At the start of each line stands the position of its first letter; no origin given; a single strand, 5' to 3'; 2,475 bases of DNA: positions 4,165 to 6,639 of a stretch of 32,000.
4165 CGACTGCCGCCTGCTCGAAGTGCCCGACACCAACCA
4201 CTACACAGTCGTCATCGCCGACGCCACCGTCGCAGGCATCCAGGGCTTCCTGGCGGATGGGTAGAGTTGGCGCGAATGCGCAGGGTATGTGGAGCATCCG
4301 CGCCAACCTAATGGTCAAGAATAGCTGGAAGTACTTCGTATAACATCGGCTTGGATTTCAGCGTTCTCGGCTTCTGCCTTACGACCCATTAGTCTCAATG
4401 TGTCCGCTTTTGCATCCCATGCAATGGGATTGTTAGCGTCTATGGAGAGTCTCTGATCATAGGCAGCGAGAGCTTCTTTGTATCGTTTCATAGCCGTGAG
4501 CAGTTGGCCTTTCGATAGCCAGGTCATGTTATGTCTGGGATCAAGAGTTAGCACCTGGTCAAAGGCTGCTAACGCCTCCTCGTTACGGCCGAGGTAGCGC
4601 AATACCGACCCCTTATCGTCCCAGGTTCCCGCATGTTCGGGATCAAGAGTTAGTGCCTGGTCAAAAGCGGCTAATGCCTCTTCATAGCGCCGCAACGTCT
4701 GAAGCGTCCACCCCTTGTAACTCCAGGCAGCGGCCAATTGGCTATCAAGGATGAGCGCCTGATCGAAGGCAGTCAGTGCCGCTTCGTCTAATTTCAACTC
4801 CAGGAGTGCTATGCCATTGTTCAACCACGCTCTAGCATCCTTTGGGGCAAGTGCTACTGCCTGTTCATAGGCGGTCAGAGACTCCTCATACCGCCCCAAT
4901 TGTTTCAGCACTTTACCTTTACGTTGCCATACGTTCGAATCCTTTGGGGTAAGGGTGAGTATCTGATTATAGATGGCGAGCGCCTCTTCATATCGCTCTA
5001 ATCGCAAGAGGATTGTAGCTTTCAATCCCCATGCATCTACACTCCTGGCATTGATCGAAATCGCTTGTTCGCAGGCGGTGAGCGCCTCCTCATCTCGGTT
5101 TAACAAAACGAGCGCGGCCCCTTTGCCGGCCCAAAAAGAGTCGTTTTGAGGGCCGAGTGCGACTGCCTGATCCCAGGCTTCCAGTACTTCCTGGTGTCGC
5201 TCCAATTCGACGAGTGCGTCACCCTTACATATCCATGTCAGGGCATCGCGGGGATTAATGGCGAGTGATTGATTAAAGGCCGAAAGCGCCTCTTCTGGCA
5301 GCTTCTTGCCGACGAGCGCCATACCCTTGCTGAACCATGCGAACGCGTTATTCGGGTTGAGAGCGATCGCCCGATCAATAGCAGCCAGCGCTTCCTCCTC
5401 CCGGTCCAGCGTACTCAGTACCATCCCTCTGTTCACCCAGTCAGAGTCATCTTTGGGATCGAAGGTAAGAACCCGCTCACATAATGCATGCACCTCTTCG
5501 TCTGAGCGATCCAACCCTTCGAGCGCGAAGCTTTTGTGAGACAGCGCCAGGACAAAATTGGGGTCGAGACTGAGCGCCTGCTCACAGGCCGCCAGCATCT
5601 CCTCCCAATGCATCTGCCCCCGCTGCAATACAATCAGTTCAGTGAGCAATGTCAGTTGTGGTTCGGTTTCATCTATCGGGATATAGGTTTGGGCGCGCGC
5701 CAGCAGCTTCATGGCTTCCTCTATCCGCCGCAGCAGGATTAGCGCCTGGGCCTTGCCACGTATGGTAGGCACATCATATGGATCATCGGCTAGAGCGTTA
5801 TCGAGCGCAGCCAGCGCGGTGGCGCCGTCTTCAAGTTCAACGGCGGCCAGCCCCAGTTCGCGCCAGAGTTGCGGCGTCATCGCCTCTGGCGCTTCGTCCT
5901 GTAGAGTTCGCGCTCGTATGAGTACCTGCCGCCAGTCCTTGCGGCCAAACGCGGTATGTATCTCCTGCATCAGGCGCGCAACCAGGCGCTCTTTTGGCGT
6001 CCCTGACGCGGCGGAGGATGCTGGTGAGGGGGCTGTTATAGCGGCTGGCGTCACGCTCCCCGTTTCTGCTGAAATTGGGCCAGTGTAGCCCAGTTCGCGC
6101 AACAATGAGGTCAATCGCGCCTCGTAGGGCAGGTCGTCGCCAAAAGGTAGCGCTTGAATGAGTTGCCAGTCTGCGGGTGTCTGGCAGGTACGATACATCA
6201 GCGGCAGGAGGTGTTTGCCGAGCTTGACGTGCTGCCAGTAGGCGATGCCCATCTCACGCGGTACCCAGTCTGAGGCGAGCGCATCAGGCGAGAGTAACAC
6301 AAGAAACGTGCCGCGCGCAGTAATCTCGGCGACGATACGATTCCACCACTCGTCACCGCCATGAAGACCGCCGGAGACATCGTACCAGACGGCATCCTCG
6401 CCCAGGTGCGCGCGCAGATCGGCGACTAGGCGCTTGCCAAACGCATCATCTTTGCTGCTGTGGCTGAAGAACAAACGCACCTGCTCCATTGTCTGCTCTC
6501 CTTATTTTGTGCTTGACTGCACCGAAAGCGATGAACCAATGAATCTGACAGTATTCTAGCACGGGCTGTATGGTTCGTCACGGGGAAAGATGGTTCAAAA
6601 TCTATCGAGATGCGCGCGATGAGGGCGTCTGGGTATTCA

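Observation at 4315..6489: TIR-TPR fusion protein: second TIR effector in the window, coupled to a ~15-unit TPR array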

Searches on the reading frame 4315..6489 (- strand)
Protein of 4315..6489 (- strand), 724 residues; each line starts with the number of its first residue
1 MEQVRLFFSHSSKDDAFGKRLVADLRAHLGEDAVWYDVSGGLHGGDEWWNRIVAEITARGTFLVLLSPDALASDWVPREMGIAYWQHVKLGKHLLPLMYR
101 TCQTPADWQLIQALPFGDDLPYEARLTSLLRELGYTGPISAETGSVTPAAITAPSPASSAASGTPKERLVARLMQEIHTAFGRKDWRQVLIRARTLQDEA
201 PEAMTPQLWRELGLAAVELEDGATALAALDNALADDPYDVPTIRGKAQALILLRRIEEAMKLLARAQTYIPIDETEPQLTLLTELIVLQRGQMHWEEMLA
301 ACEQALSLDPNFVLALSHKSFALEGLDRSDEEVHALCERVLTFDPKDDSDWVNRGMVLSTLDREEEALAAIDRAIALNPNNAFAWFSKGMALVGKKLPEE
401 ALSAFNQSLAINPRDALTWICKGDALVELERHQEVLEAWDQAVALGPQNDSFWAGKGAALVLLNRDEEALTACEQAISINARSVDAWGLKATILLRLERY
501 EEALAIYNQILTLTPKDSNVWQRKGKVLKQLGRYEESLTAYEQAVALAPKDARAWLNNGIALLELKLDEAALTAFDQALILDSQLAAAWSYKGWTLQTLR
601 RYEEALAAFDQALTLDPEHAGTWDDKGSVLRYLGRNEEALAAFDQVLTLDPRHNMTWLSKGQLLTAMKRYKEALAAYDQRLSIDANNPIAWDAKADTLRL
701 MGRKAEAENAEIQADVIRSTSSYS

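Call 3: search_protein_families(library=pfam, proteins=[window:4315-6489:-], max_evalue=0.01)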
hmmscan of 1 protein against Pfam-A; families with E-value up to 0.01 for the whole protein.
window:4315-6489:- (724 aa): 26 families (the best 25 are shown)
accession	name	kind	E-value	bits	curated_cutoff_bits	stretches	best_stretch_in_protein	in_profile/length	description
PF00515.34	TPR_1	-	1.3e-62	205.7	27.8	7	586-619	1-34/34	Tetratricopeptide repeat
PF07719.23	TPR_2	-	1.5e-60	196.8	27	6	586-619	1-34/34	Tetratricopeptide repeat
PF13181.12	TPR_8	-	4.6e-49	160.9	25.7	5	520-551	3-34/34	Tetratricopeptide repeat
PF13431.12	TPR_17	-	2.3e-48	158.9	24.4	3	472-504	1-33/34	Tetratricopeptide repeat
PF13432.12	TPR_16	-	2.9e-43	146.3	32.7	6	524-584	3-63/65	Tetratricopeptide repeat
PF13414.12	TPR_11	-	8.1e-40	134.7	26.8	2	525-565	1-41/42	TPR repeat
PF13428.12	TPR_14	-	4.8e-38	126.1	23.5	3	519-556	2-39/44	Tetratricopeptide repeat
PF13371.12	TPR_9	-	1.4e-31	108.8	35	4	493-553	4-64/73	Tetratricopeptide repeat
PF14559.12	TPR_19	-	2.6e-31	108.2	25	4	467-522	8-63/68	Tetratricopeptide repeat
PF23914.1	TPR_CcmH_CycH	-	3.5e-24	85.9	42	3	405-518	39-155/158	Cytochrome c-type biogenesis protein H TPR domain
PF01239.28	PPTA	-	5.5e-22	76.5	29.5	0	365-386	2-23/32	Protein prenyltransferase alpha subunit repeat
PF13424.12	TPR_12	-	3.8e-21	75.5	30.1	4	486-549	5-76/77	Tetratricopeptide repeat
PF12895.13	ANAPC3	-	1.7e-16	60.7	27.2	1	466-543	5-81/82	Anaphase-promoting complex, cyclosome, subunit 3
PF13676.11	TIR_2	-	1.8e-14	54.7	28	1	7-119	2-111/122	TIR domain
PF13176.12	TPR_7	-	2.3e-11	43.3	27.9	0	486-518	1-33/36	Tetratricopeptide repeat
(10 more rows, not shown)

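Call 4: search_protein_families(library=padloc, proteins=[window:4315-6489:-], max_evalue=0.01)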
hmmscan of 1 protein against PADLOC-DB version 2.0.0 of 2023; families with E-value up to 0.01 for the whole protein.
window:4315-6489:- (724 aa): 8 families
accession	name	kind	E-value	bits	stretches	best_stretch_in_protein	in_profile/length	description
PDLC02421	Aga_TIR-PNTD1-PNTD2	-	4.8e-07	27.2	1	5-133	5-132/430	Class I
PDLC02403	Aga_TIR-PNTD1-PNTD2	-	8.1e-06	23.1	1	6-132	5-130/443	Class I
PDLC00420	ThsB1|ThsB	-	2e-05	21.9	1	5-117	3-109/319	TIR-like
PDLC00436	ThsB1|ThsB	-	6.8e-05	20.4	1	3-96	35-129/183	TIR-like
PDLC03015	TIR-NLR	-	0.00078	16.2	1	4-80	2-74/824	-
PDLC00419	ThsB1|ThsB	-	0.0019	16.1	1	3-83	27-108/165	TIR-like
PDLC01170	TPR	-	0.0045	14.4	0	490-522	10-40/368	TPR repeats containing protein fused to cold shock-like domain (OB-fold)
PDLC02012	SAVED5--SAVED_TIR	-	0.0045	14.1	0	4-78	14-85/404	-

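Call 8: find_encoding_contigs(protein=window:4315-6489:-, flank=10000, max_places=6)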
Protein window:4315-6489:- (724 aa): no gene with exactly this product is on record in the collection.

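Call 70: predict_structure(alignment_id=A3)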
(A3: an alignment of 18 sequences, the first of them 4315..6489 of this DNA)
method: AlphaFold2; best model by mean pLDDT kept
length: 724 residues; sequences in the alignment: 18
mean_pLDDT: 86.3   pTM: 0.62
mean pLDDT of the five models: 86.3, 84.5, 83.8, 81.1, 74.8
residues with pLDDT >= 90: 445; 70-90: 207; 50-70: 15; < 50: 57
segments of 3 or more residues with pLDDT < 50: 40-43, 142-162, 420-448
pLDDT, mean of each block of 10 residues (from residue 1): 81 89 91 75 63 83 92 86 81 89 84 83 90 81 43 41 76 90 92 96 95 95 97 94 95 93 95 92 92 91 95 92 84 86 91 93 94 97 94 95 94 71 35 38 45 88 94 85 86 93 94 88 90 92 91 90 90 94 92 94 95 93 93 94 93 88 92 93 91 93 94 91 54
secondary structure, 60 per line:
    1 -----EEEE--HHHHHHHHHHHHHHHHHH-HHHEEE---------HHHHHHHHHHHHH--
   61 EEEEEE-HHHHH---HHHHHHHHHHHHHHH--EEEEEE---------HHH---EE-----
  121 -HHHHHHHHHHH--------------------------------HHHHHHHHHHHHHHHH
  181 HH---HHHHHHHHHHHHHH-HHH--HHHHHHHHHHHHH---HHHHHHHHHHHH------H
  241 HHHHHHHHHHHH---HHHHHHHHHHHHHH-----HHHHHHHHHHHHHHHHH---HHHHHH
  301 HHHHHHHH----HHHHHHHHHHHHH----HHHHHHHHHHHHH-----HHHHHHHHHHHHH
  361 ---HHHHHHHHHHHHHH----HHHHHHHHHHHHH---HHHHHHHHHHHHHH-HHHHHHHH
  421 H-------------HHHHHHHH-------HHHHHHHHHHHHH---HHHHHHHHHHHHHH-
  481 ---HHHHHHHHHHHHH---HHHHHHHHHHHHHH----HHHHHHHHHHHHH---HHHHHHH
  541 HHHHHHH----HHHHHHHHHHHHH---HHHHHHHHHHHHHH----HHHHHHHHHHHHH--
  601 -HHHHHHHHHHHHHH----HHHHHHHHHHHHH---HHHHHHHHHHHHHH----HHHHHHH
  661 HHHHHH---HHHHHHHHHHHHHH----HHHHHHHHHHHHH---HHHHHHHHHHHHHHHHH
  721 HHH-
elements in order (helices of 4 or more, strands of 3 or more residues): E6-9 H12-29 E34-36 H46-58 E61-66 H68-72 H76-90 E93-98 H122-132 H165-182 H186-199 H206-218 H222-233 H240-252 H256-269 H275-291 H295-308 H313-325 H330-342 H348-360 H364-377 H382-394 H398-411 H413-421 H435-442 H450-462 H466-479 H484-496 H500-513 H518-530 H534-547 H552-564 H568-581 H586-598 H602-615 H620-632 H636-649 H654-666 H670-683 H688-700 H704-723

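Call 75: search_solved_structures(query=window:4315-6489:-, max_evalue=1e-8, show_alignments=0)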
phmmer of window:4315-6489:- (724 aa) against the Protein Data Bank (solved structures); distinct sequences matched with E-value up to 1e-8: 48.
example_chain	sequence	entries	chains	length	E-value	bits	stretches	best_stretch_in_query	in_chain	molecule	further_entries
9qhb_A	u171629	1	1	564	1.5e-55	191.9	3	472-691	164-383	Engineered tetratricopeptide repeat protein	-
8bu0_A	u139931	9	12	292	1.2e-32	116.2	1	381-654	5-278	Consensus tetratricopeptide repeat protein | Crystal structure of an 8-repeat consensus TPR superhelix with Zinc. | Monomer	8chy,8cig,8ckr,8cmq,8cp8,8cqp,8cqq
9qhc_A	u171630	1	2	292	8.3e-28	100.2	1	382-653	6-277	Engineered tetratricopeptide repeat protein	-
7ntf_A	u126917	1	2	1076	9.2e-26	93.5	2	511-690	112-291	Isoform 1 of UDP-N-acetylglucosamine--peptide N-acetylglucosaminyltransferase 110 kDa subu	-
7yeh_B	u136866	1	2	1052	9.5e-26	93.4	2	513-690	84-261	UDP-N-acetylglucosamine--peptide N-acetylglucosaminyltransferase 110 kDa subunit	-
7yea_A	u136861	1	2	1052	9.5e-26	93.4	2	513-690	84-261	UDP-N-acetylglucosamine--peptide N-acetylglucosaminyltransferase 110 kDa subunit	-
1w3b_A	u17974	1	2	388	4.7e-22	81.2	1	512-690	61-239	UDP-N-ACETYLGLUCOSAMINE--PEPTIDE N-ACETYLGLUCOSAMINYLTRANSFERASE 110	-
6eou_A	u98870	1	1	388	8.6e-22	80.4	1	512-690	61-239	UDP-N-acetylglucosamine--peptide N-acetylglucosaminyltransferase 110 kDa subunit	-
6b85_J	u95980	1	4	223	1.8e-19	72.7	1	524-652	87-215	TMHC4_R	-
4rg6_A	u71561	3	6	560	5.1e-18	67.9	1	334-583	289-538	Cell division cycle protein 27 homolog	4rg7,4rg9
11kc_A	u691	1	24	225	7.3e-18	67.4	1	456-583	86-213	Designed nanoparticle O43-TM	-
4ui9_F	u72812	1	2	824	7.7e-18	67.3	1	334-583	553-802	CELL DIVISION CYCLE PROTEIN 27 HOMOLOG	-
5g04_F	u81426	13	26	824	8.5e-18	67.2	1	334-583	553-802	CELL DIVISION CYCLE PROTEIN 27 HOMOLOG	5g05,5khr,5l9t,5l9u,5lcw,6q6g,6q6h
5a31_F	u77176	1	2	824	8.8e-18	67.1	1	334-583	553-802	ANAPHASE-PROMOTING COMPLEX SUBUNIT 3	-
5khu_F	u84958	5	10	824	8.8e-18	67.1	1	334-583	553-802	Cell division cycle protein 27 homolog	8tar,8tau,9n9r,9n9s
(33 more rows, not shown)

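Call 82: fold_search(model_id=the predicted structure, library=pdb)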
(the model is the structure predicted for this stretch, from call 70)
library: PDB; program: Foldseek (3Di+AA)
matches with E <= 10: 1584; with E <= 0.001: 469
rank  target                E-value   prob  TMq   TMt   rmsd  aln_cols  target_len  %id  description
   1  9rtt_Q                1.3e-14  1.00  0.35  0.30  19.4       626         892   18  Activated Elongation Complex with IWS1 and ELOF1 (released 2025-09-03)
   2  1w3b_A                1.5e-13  1.00  0.39  0.69   7.6       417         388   21  The superhelical TPR domain of O-linked GlcNAc transferase reveals structural similarities to importin alpha. (released 2004-09-09)
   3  9hvq_Q                3.0e-13  1.00  0.35  0.29  18.3       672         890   16  Structure of the transcribing Pol II-DSIF-PAF-SPT6-RECQL5 complex (released 2025-07-16)
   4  6eou                  4.1e-13  1.00  0.40  0.78   4.4       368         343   20  O-GlcNAc transferase TPR domain with the intellectual disability associated mutation L254F (released 2018-05-09)
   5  7yeh_A                5.8e-13  1.00  0.42  0.32   8.6       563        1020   17  Cryo-EM structure of human OGT-OGA complex (released 2023-07-12)
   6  7yea_A                1.3e-12  1.00  0.42  0.31   8.1       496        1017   18  Human O-GlcNAc transferase Dimer (released 2023-07-12)
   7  9gaw_P                1.5e-12  1.00  0.29  0.41  12.6       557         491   14  High-resolution structure of the Anaphase-promoting complex/cyclosome (APC/C) bound to co-activator Cdh1 (released 2024-08-14)
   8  7y4i_A                2.0e-12  1.00  0.28  0.25  12.4       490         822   16  Crystal structure of SPINDLY in complex with GDP (released 2022-12-07)
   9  8chy                  2.1e-12  1.00  0.32  0.78   4.1       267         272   28  Crystal structure of an 8-repeat consensus TPR superhelix with Zinc. (released 2024-02-21)
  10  4ui9_F                2.4e-12  1.00  0.29  0.41  12.9       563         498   14  Atomic structure of the human Anaphase-Promoting Complex (released 2015-06-17)
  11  5dse_C                2.6e-12  1.00  0.36  0.36  16.3       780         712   14  Crystal Structure of the TTC7B/Hyccin Complex (released 2015-12-02)
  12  7ntf_A                3.0e-12  1.00  0.42  0.35   6.9       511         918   18  Cryo-EM structure of unliganded O-GlcNAc transferase (released 2021-11-17)
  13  8dtf_A                3.3e-12  1.00  0.28  0.26  13.2       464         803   16  Cryo-EM structure of the full length Arabidopsis SPY with complete TPRs (released 2023-03-08)
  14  4buj_F                3.4e-12  1.00  0.29  0.19  25.1       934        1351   11  Crystal structure of the S. cerevisiae Ski2-3-8 complex (released 2013-08-28)
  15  4ui9_H                4.0e-12  1.00  0.29  0.41  12.6       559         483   14  Atomic structure of the human Anaphase-Promoting Complex (released 2015-06-17)
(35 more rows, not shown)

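Call 88: search_protein_families(library=ncbifam, proteins=[window:4315-6489:-], max_evalue=0.01)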
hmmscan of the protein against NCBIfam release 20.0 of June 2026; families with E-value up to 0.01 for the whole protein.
window:4315-6489:- (724 aa): 27 families (the best 25 are shown)
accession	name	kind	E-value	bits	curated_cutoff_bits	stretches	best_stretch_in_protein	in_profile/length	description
NF040959.1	MamA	equivalog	5.9e-39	133.6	200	5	457-580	78-201/204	magnetosome protein MamA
TIGR02917.1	PEP_TPR_lipo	equivalog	1.8e-34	118.8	312.2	3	422-552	131-261/899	XrtA/PEP-CTERM system TPR-repeat protein PrsT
TIGR02552.1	LcrH_SycD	equivalog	7.4e-30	103.4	104.8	3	499-581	33-115/136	SycD/LcrH family type III secretion system chaperone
TIGR02521.1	type_IV_pilW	equivalog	8.5e-24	84.4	154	2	532-690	45-205/234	type IV pilus biogenesis/stability protein PilW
NF008391.2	PRK11189.1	equivalog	2.3e-20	73.3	250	1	567-640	80-153/297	lipoprotein NlpI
NF033920.0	C39_PA2778_fam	equivalog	1.3e-18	67.3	150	4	492-580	164-252/255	PA2778 family cysteine peptidase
NF052415.1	T3SS_chap_SctY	equivalog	4.2e-18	65.8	70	4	467-546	23-105/106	type III secretion apparatus assembly chaperone SctY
TIGR03939.1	PGA_TPR_OMP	equivalog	1.1e-14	53.6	366.65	3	429-589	99-266/800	poly-beta-1,6 N-acetyl-D-glucosamine export porin PgaA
TIGR00990.1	3a0801s09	subfamily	1.5e-14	53.5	757.25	1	571-687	313-432/615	mitochondrial import receptor subunit TOM70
NF033758.1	gliding_GltE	equivalog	3e-13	49.5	225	2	221-412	169-355/411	adventurous gliding motility TPR repeat lipoprotein GltE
NF033762.1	social_mot_Tgl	equivalog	9.4e-13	48.1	225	2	468-545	49-127/252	social motility TPR repeat lipoprotein Tgl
NF007692.0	PRK10370.1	equivalog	1.6e-09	37.6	306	0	503-555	66-118/206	heme lyase NrfEFG subunit NrfG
NF011886.0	PRK15359.1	equivalog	2.2e-09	37.3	146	0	589-648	56-120/144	type III secretion system chaperone protein SscB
NF040561.1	PrimPol_Msp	equivalog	5.4e-09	35.1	200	2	467-546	8-79/515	CRISPR-associated primase-polymerase type A1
NF047558.1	TPR_END_plus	domain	1.8e-08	34.2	32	0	351-386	2-36/56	TPR end-of-group domain-containing protein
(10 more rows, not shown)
